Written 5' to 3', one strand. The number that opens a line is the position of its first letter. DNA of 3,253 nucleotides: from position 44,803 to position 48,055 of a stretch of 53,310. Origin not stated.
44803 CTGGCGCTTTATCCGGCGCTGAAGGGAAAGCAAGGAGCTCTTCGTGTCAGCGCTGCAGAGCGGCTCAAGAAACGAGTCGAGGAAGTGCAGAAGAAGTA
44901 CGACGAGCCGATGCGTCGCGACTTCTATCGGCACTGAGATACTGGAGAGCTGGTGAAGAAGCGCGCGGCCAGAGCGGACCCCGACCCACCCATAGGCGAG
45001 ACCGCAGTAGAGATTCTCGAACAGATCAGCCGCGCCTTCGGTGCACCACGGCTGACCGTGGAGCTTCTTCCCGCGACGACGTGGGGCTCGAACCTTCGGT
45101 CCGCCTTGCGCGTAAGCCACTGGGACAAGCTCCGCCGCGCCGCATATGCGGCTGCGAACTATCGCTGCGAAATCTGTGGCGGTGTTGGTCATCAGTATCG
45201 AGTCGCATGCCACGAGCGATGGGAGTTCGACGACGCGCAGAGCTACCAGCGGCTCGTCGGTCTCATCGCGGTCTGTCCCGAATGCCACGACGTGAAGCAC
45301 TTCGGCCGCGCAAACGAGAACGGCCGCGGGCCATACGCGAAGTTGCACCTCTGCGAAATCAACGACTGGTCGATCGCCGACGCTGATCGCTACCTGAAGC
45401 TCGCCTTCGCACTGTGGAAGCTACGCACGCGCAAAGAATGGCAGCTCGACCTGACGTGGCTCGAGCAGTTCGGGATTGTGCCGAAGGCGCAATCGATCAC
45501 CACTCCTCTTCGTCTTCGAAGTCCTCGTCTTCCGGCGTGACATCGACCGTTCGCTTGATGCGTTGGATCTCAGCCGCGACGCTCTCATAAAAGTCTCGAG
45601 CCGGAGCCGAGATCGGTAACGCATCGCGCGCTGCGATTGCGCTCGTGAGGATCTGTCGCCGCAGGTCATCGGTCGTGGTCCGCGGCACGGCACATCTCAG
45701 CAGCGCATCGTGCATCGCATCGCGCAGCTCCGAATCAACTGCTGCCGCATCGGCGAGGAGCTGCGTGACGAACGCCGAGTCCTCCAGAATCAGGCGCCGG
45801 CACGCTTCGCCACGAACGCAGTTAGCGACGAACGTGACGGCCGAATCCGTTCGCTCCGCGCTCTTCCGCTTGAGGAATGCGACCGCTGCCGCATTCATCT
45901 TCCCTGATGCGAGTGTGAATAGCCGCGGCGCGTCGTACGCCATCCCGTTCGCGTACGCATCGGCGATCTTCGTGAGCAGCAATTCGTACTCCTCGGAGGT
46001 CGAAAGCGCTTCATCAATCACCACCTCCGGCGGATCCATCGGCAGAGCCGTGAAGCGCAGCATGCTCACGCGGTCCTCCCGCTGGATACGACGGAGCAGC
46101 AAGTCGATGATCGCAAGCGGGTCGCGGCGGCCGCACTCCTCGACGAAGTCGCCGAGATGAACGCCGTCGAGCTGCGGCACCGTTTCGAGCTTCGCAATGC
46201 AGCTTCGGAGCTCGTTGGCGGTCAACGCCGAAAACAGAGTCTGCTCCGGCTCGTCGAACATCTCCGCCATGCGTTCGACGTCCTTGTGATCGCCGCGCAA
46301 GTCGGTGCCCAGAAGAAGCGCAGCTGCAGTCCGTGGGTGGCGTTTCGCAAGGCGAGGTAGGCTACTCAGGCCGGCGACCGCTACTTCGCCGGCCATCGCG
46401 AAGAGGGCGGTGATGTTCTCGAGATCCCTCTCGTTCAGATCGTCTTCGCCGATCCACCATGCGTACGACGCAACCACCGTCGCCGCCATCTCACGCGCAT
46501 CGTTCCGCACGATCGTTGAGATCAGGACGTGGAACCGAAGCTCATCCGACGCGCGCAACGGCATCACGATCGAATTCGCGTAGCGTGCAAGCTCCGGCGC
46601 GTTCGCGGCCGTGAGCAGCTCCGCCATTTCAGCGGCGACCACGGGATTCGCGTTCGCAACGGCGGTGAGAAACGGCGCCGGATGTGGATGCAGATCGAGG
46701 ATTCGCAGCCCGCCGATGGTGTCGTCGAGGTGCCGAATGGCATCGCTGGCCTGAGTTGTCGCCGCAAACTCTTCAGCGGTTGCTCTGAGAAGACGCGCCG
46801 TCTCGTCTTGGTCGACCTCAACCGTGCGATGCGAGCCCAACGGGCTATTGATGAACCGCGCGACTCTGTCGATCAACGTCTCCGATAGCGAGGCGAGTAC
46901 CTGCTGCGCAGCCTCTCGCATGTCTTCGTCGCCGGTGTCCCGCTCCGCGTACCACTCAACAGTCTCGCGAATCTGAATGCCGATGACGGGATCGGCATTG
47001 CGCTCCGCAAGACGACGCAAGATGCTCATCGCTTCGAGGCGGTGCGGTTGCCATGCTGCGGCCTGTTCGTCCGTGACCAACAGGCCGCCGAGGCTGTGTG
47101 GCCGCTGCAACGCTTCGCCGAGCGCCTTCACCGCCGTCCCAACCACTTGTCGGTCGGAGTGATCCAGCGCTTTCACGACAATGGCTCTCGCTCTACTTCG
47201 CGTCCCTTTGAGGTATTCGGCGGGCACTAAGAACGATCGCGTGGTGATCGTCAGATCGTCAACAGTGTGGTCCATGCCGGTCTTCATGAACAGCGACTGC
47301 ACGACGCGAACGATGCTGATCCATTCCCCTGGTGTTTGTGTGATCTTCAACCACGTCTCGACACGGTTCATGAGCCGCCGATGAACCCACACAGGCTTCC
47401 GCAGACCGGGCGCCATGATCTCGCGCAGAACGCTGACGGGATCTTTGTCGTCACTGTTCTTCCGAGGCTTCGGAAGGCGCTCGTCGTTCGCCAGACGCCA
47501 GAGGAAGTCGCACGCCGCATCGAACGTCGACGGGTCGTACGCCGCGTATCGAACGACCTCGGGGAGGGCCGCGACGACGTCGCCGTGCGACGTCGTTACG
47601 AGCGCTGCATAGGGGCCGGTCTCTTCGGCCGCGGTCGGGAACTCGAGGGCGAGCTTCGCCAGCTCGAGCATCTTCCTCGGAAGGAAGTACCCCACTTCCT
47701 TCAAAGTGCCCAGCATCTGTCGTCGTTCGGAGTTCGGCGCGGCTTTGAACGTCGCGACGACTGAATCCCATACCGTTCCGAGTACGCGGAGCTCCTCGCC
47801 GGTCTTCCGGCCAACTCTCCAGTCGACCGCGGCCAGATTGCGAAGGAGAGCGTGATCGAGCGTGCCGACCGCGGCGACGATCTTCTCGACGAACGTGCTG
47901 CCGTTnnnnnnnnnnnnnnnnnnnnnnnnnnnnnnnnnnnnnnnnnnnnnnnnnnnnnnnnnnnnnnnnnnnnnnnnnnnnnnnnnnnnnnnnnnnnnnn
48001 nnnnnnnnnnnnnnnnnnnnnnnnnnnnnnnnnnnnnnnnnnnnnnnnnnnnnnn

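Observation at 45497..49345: Second, convergent STAND protein with an Mrr-like nuclease head, overlapping the HNH-like ORF tail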

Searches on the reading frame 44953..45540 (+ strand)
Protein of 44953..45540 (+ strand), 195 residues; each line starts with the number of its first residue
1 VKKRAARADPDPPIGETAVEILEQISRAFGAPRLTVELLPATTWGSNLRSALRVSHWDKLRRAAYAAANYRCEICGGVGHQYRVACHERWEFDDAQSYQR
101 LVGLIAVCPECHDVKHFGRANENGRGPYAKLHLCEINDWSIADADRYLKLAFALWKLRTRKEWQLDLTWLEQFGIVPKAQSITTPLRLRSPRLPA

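Call 6: search_protein_families(library=pfam, proteins=[window:44953-45540:+], max_evalue=1)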
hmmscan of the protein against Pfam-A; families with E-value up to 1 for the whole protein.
window:44953-45540:+ (195 aa): 3 families
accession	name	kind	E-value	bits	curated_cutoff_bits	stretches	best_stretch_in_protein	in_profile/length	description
PF20120.5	DUF6510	-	0.0065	16.8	26.4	1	85-114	31-60/86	Family of unknown function (DUF6510)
PF01844.29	HNH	-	0.33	11.6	21.4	0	104-116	33-45/47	HNH endonuclease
PF25017.1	zf-C2HC_3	-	0.75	10.2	24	0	61-89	15-43/47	C2HC zinc finger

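Call 7: search_protein_families(library=padloc, proteins=[window:44953-45540:+], max_evalue=1)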
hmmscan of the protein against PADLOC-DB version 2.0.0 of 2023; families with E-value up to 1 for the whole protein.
window:44953-45540:+ (195 aa): 1 family
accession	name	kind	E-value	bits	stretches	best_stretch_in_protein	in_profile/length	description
PDLC00645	ZorE2|ZorE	-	0.014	12.5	1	54-113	194-252/375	HNH endonuclease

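Call 33: search_protein_families(library=ncbifam, proteins=[window:44953-45540:+], max_evalue=0.1)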
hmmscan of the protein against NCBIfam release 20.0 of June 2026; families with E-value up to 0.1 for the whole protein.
window:44953-45540:+ (195 aa): 0 families

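Call 64: search_protein_families(library=phrogs, proteins=[window:44953-45540:+], max_evalue=0.1)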
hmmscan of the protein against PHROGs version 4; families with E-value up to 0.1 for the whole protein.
window:44953-45540:+ (195 aa): 9 families
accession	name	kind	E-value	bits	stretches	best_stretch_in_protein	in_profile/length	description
phrog_5200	-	DNA, RNA and nucleotide metabolism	4.9e-48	164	1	33-172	4-142/154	HNH endonuclease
phrog_119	-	DNA, RNA and nucleotide metabolism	2.8e-07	30.7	1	47-120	181-259/443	HNH endonuclease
phrog_144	-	DNA, RNA and nucleotide metabolism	4.4e-06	27.5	1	54-140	69-157/175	HNH endonuclease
phrog_333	-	DNA, RNA and nucleotide metabolism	3e-05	25.2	1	43-115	7-78/138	HNH endonuclease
phrog_8048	-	DNA, RNA and nucleotide metabolism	6.4e-05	23.3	1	55-124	162-235/273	HNH endonuclease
phrog_4581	-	head and packaging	0.00026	21.5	1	54-121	50-114/395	terminase small subunit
phrog_589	-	DNA, RNA and nucleotide metabolism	0.0012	19.7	1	54-127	76-150/179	HNH endonuclease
phrog_8446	-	DNA, RNA and nucleotide metabolism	0.0013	19.4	1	55-113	126-193/211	HNH endonuclease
phrog_4160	-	unknown function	0.0066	17.4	1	59-121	60-125/178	-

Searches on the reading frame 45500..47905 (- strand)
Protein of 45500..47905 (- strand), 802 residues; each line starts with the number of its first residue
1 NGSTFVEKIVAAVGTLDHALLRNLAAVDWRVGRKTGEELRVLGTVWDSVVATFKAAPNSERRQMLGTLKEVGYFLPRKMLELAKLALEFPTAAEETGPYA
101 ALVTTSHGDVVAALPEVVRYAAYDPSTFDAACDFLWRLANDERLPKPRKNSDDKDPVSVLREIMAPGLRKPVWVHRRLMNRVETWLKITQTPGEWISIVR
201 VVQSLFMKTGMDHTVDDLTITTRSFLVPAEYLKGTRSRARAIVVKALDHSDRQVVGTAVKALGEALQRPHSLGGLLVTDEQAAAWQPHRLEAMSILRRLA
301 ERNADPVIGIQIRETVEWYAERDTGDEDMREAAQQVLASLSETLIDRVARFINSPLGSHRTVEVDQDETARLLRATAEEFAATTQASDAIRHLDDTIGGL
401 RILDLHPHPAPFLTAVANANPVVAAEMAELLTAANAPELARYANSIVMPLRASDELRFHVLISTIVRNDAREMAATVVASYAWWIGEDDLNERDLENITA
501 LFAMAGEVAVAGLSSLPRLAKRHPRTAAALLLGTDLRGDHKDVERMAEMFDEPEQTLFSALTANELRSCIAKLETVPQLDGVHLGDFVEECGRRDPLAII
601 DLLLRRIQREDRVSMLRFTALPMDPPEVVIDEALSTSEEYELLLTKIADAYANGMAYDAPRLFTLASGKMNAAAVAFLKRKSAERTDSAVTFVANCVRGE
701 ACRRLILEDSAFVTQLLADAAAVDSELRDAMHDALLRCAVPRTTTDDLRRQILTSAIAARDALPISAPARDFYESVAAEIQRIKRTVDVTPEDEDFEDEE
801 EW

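Call 51: predict_structure(alignment_id=A2)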
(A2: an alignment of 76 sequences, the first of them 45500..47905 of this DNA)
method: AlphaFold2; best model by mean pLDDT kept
length: 802 residues; sequences in the alignment: 76
mean_pLDDT: 93.1   pTM: 0.87
mean pLDDT of the five models: 93.1, 92.0, 92.0, 91.3, 91.2
residues with pLDDT >= 90: 678; 70-90: 96; 50-70: 16; < 50: 12
segments of 3 or more residues with pLDDT < 50: 793-802
pLDDT, mean of each block of 10 residues (from residue 1): 70 81 90 82 89 95 94 95 96 84 87 96 96 98 84 91 96 98 98 98 98 89 96 98 98 98 97 94 97 98 98 96 88 98 97 83 77 97 96 97 96 97 96 86 96 96 96 96 86 96 97 96 97 96 97 94 98 96 96 97 96 83 94 96 98 95 95 98 98 96 97 98 98 98 91 98 96 98 80 46 38
secondary structure, 60 per line:
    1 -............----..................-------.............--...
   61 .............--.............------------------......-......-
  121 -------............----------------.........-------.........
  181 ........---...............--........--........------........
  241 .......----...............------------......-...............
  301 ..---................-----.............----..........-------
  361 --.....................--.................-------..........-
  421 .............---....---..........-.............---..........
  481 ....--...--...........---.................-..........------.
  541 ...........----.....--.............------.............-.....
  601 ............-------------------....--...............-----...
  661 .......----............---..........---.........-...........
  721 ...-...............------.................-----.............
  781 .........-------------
elements in order (helices of 4 or more, strands of 3 or more residues): H2-13 H18-35 H43-55 H58-73 H76-88 H107-112 H114-119 H128-139 H156-164 H172-188 H192-206 E209-216 E219-226 H233-247 H252-266 H279-284 H286-302 H306-321 H327-339 H344-353 H363-383 H386-402 H410-419 H421-433 H437-440 H444-453 H455-467 H471-484 H492-502 H506-522 H524-533 H540-551 H556-560 H563-575 H582-594 H596-612 H632-635 H638-652 H658-667 H672-683 H687-696 H700-708 H710-723 H725-739 H746-762 H768-789

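Call 54: fold_search(model_id=the predicted structure, library=pdb)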
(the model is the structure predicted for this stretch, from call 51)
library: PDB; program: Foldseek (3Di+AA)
matches with E <= 10: 1273; with E <= 0.001: 126
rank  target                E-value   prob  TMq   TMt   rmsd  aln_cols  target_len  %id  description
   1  5o9z_v                3.0e-06  1.00  0.23  0.23  17.7       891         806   12  Cryo-EM structure of a pre-catalytic human spliceosome primed for activation (B complex) (released 2017-08-16)
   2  5j3v_A                8.8e-06  1.00  0.22  0.22  22.3       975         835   10  Crystal structure of human Karyopherin-beta2 bound to the histone H3 tail (released 2016-09-21)
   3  8sgh_A                1.2e-05  1.00  0.21  0.20  23.1       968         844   12  Cryo-EM structure of Karyopherin-beta2 bound to HNRNPH2 PY-NLS (released 2023-06-14)
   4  7abh_u                1.4e-05  1.00  0.23  0.21  17.1       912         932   11  Human pre-Bact-2 spliceosome (SF3b/U2 snRNP portion) (released 2020-12-09)
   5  8a9k_A                1.5e-05  1.00  0.26  0.22  21.3       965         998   10  Cryo-EM structure of USP1-UAF1 bound to FANCI and mono-ubiquitinated FANCD2 with ML323 (consensus reconstruction) (released 2022-10-12)
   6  8vvy_C                2.1e-05  1.00  0.15  0.13  24.7      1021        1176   12  Human Cullin-1 in complex with CAND2 (released 2025-01-29)
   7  3now                  2.3e-05  1.00  0.17  0.18  22.2       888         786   12  UNC-45 from Drosophila melanogaster (released 2011-03-16)
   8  7q4o_A                2.5e-05  1.00  0.31  0.30  14.8       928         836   10  Substrate-bound A-like U2 snRNP (released 2022-03-30)
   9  5oqq_B                2.5e-05  1.00  0.20  0.20  21.1       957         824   10  Crystal structure of the S. cerevisiae condensin Ycg1-Brn1 subcomplex (released 2017-10-18)
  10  4c0o_B                2.7e-05  1.00  0.28  0.26  16.9       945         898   11  Transportin 3 in complex with phosphorylated ASF/SF2 (released 2014-01-22)
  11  3w3t                  2.7e-05  1.00  0.18  0.15  24.9      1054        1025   12  Crystal structure of Kap121p (released 2013-04-10)
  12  2z5o_A                2.8e-05  1.00  0.17  0.17  24.8       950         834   10  Complex of Transportin 1 with JKTBP NLS (released 2007-10-23)
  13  4jlq_A                2.9e-05  1.00  0.19  0.19  23.2       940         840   12  Crystal structure of human Karyopherin-beta2 bound to the PY-NLS of Saccharomyces cerevisiae NAB2 (released 2013-04-03)
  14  7q3l_A                3.2e-05  1.00  0.29  0.29  15.4       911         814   10  Human 17S U2 snRNP 5' domain (released 2022-03-30)
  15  9im6_A                3.2e-05  1.00  0.21  0.17  20.7       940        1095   11  Structure of influenza A virus RNA polymerase PB1 and nuclear import host factor RanBP5 complex (released 2024-11-27)
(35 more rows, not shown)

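Call 77: search_protein_representatives(protein=window:45500-47905:-)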
Query: 802 residues. Proteins with E-value up to 0.001 (for the whole library): 763; up to 1e-10: 482; up to 1e-30: 136. The best 150 are listed.
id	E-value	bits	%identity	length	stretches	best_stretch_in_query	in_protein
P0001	0.0e+00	1604.6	91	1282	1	1-802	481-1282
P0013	9.7e-181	619.0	43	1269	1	3-789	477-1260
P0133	1.2e-65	238.5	26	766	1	5-741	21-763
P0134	3.8e-64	233.6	25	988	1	18-761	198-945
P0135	2.1e-58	214.6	24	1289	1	19-781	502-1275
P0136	2.9e-57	210.8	27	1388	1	5-739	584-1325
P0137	1.9e-55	204.8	26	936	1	19-745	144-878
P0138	4.6e-55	203.5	25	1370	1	20-785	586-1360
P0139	5.2e-55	203.4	24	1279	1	8-788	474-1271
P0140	1.1e-54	202.3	27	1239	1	19-723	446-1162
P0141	1.9e-53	198.2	27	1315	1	19-784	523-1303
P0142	6.0e-53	196.6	28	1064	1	5-777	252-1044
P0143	2.6e-52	194.5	26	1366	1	15-665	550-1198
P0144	1.3e-51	192.2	26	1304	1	14-782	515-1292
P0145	2.2e-51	191.4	26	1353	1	4-791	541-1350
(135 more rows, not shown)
